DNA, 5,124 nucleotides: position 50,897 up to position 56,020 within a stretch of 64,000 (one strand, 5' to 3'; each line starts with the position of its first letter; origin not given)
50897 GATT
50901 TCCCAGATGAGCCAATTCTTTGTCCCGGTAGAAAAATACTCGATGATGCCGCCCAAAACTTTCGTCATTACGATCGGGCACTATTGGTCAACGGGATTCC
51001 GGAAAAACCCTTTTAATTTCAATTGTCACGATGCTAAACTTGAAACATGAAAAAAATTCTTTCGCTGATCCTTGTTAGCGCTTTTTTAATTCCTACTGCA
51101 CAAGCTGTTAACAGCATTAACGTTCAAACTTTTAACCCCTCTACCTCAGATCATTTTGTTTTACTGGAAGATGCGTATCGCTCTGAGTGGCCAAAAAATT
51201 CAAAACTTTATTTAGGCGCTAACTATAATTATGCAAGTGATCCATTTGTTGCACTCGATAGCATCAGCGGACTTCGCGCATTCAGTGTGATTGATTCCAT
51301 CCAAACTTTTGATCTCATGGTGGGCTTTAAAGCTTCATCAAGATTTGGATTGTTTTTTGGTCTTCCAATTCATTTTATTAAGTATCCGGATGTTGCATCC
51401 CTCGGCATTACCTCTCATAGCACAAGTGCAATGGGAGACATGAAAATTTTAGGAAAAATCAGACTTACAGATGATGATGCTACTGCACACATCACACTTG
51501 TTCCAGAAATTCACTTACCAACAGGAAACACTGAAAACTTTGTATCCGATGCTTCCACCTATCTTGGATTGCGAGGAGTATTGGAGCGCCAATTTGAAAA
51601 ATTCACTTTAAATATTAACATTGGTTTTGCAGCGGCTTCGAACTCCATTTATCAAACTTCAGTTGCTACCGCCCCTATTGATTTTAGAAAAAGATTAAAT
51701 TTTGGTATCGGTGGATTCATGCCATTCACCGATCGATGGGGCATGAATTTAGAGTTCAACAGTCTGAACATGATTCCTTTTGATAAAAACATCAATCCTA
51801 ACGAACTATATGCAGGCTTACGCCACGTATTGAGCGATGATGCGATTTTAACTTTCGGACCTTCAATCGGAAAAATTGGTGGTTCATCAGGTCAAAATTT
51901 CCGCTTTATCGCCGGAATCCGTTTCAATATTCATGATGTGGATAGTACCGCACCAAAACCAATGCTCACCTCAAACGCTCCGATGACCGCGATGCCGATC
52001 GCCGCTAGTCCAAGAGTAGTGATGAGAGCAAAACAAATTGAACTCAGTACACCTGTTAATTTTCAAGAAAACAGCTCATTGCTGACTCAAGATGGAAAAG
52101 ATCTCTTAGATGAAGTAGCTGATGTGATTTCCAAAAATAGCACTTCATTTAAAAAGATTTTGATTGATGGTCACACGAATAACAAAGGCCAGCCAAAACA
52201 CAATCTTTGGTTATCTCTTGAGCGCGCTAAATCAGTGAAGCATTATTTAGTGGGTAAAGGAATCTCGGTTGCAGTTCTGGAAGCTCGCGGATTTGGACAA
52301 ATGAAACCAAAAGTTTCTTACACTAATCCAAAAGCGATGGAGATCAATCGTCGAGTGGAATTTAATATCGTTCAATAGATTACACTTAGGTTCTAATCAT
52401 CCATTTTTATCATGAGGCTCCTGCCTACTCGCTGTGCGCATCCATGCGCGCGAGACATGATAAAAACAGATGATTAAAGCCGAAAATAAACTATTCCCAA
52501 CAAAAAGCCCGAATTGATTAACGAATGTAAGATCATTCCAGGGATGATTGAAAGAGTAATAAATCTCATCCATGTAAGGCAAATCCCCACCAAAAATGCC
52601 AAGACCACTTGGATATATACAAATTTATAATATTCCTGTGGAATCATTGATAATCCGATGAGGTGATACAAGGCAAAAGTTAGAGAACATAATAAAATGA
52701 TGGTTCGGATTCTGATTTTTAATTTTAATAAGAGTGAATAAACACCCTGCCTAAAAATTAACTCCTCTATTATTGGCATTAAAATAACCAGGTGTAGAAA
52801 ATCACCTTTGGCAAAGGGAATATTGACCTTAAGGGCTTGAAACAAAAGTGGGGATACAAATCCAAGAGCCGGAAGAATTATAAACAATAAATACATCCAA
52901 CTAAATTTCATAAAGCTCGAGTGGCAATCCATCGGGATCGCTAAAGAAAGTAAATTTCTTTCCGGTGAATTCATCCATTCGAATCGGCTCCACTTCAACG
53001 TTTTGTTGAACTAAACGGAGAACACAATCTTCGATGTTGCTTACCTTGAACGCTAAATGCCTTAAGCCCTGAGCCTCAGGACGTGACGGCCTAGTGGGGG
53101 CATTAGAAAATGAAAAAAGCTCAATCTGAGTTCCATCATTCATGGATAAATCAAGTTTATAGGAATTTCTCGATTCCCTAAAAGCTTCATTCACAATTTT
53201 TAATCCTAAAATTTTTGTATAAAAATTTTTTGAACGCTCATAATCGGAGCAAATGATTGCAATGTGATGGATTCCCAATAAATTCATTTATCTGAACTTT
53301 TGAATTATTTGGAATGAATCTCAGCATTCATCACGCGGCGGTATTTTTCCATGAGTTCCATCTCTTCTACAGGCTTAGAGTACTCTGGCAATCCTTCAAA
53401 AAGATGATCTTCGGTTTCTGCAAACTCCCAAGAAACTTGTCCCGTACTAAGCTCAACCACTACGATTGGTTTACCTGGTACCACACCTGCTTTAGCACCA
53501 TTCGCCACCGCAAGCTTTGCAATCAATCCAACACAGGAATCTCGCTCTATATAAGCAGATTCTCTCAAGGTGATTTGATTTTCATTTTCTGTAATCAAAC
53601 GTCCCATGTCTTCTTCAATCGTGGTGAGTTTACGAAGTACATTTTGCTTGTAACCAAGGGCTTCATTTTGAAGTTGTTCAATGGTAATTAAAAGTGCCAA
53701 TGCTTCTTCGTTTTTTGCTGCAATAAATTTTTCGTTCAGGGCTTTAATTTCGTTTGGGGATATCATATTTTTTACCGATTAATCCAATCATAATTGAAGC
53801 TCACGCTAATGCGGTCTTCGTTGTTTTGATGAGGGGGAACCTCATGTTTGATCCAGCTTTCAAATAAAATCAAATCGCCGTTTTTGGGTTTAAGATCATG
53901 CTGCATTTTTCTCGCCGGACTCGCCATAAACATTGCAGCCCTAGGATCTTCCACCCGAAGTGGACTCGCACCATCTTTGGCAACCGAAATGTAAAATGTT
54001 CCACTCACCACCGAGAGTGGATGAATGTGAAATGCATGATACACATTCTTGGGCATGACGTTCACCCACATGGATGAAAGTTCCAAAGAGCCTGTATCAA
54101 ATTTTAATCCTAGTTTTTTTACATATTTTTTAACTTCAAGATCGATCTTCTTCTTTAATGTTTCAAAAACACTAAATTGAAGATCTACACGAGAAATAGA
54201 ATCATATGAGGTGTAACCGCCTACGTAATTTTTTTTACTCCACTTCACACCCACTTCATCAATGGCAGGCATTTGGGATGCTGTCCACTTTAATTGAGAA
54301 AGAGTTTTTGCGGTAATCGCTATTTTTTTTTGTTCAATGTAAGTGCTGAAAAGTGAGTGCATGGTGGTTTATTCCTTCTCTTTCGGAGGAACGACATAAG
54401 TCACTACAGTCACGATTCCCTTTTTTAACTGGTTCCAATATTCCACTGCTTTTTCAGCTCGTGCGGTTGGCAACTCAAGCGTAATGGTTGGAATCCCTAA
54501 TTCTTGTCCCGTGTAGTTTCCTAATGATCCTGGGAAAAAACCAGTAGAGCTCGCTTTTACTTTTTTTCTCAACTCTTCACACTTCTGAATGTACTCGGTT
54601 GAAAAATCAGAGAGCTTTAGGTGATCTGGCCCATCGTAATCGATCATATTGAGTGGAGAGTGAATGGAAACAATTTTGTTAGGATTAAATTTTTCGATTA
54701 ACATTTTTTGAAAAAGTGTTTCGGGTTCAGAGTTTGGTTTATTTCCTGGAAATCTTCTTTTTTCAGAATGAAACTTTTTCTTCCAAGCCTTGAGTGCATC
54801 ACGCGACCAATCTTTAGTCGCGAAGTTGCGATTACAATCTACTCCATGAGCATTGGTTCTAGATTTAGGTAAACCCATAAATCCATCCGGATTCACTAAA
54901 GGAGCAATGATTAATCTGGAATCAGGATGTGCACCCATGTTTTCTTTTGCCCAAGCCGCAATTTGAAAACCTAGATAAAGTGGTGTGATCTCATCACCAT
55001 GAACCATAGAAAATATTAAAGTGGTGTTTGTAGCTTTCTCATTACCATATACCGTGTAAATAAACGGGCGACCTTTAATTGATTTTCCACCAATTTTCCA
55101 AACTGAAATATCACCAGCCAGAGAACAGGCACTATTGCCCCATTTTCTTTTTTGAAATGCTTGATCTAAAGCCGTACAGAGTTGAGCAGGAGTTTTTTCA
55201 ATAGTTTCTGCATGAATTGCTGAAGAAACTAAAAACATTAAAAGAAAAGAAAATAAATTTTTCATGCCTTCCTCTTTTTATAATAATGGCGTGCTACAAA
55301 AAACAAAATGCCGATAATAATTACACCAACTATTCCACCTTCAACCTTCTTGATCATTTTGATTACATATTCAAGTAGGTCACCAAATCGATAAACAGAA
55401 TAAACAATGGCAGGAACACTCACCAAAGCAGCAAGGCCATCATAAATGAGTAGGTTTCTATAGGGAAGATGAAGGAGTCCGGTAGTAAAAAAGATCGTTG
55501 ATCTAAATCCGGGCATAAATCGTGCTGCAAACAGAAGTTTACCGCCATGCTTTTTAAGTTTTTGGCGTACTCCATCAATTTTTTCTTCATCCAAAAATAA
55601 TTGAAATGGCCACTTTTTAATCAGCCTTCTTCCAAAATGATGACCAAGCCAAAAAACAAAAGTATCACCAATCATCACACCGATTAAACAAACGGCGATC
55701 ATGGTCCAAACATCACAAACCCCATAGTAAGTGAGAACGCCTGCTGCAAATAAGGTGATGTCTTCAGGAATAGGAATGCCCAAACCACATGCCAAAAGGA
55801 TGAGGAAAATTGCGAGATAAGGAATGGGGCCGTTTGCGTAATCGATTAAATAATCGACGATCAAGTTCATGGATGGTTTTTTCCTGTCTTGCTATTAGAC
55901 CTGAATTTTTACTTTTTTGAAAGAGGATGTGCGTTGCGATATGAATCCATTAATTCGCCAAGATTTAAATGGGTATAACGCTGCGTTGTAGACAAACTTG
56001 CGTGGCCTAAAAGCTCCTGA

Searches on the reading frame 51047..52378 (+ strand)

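Call 67: search_protein_families(library=pfam, proteins=[window:51047-52378:+], max_evalue=0.00001)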
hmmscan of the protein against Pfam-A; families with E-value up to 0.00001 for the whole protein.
window:51047-52378:+ (443 aa): 1 family
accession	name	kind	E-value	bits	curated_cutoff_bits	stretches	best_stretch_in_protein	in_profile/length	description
PF00691.25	OmpA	-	1.6e-18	67.3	27.2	1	339-435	2-98/98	OmpA family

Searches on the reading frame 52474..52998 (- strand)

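Call 67: search_protein_families(library=pfam, proteins=[window:52474-52998:-], max_evalue=0.00001)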
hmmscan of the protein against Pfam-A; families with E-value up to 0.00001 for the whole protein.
window:52474-52998:- (174 aa): 1 family
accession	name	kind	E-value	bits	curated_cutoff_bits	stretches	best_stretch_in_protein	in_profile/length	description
PF02517.21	Rce1-like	-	6.7e-15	55.6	22.4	1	67-163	8-92/93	Type II CAAX prenyl endopeptidase Rce1-like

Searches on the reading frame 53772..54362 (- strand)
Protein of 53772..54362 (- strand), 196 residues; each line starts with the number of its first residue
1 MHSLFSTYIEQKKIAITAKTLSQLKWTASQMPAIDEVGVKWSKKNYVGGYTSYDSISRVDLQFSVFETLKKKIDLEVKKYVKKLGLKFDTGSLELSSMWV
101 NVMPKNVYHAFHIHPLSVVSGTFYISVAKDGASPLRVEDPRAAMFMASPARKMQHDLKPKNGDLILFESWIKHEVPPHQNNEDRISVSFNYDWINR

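Call 67: search_protein_families(library=pfam, proteins=[window:53772-54362:-], max_evalue=0.00001)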
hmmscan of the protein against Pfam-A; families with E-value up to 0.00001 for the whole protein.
window:53772-54362:- (196 aa): 1 family
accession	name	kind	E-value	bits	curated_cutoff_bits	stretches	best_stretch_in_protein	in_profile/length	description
PF13759.12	2OG-FeII_Oxy_5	-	7.2e-26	91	27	1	97-190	1-101/101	Putative 2OG-Fe(II) oxygenase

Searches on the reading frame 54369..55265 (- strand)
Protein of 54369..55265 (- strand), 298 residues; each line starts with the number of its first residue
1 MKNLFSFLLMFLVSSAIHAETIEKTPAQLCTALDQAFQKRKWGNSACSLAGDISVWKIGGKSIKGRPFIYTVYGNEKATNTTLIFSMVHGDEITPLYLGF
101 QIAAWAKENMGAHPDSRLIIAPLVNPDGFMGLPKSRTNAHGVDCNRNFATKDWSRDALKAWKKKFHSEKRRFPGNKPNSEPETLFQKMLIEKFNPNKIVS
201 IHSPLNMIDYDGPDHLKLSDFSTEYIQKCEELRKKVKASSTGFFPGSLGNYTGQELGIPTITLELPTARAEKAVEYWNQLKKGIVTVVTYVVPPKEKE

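Call 67: search_protein_families(library=pfam, proteins=[window:54369-55265:-], max_evalue=0.00001)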
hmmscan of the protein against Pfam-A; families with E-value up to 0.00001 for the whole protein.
window:54369-55265:- (298 aa): 1 family
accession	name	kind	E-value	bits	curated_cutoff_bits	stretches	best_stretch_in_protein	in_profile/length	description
PF00246.29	Peptidase_M14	-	1.5e-12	48.2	21.6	1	59-267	21-263/286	Zinc carboxypeptidase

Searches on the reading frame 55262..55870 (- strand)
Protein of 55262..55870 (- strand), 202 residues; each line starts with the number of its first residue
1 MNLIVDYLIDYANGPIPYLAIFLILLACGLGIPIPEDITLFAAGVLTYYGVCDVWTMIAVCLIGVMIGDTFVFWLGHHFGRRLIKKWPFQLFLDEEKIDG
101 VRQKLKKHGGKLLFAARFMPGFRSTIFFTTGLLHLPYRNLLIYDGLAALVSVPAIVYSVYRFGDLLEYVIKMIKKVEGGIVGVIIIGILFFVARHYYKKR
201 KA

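Call 67: search_protein_families(library=pfam, proteins=[window:55262-55870:-], max_evalue=0.00001)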
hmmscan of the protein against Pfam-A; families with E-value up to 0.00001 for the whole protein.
window:55262-55870:- (202 aa): 1 family
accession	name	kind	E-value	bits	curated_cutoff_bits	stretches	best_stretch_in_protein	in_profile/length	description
PF09335.16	VTT_dom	-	2.1e-19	70.7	33.9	1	34-160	1-122/123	VTT domain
